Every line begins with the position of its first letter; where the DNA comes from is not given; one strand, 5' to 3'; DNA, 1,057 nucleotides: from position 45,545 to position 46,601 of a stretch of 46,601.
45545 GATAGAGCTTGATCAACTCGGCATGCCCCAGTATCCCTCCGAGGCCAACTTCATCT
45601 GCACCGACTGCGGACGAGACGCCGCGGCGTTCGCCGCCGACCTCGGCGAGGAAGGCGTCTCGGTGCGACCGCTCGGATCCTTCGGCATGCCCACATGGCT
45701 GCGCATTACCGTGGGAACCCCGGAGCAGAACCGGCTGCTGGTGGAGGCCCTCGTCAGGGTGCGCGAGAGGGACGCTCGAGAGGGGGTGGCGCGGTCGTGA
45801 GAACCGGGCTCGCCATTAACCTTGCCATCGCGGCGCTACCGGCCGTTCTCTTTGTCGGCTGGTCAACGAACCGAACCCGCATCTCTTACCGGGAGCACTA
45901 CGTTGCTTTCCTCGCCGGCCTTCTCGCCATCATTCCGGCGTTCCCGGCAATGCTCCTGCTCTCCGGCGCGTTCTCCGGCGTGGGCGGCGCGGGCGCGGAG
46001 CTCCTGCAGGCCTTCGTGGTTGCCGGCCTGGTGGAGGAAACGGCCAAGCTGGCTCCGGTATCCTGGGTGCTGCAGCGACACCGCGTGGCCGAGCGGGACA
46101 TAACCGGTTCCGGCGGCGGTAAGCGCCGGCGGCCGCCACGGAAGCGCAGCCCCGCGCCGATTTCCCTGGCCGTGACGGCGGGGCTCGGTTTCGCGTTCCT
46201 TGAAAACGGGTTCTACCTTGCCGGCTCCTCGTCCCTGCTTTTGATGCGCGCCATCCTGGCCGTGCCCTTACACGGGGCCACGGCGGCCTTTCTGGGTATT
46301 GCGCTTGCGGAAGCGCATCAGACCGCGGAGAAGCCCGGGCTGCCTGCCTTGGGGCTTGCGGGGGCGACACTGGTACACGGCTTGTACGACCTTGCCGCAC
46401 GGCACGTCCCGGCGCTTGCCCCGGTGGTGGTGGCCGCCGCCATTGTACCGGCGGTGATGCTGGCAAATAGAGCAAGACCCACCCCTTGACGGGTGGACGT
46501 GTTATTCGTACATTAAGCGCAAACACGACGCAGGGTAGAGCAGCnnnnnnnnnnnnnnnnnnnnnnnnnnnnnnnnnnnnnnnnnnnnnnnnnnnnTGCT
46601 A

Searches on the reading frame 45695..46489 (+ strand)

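Call 33: search_protein_families(library=pfam, proteins=[window:45695-46489:+], max_evalue=0.0001)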
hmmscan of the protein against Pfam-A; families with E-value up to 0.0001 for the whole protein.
window:45695-46489:+ (264 aa): 1 family
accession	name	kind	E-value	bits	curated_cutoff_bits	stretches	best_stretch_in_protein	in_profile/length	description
PF13367.11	PrsW-protease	-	4.2e-22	79.1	23.5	1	70-254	8-193/196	PrsW family intramembrane metalloprotease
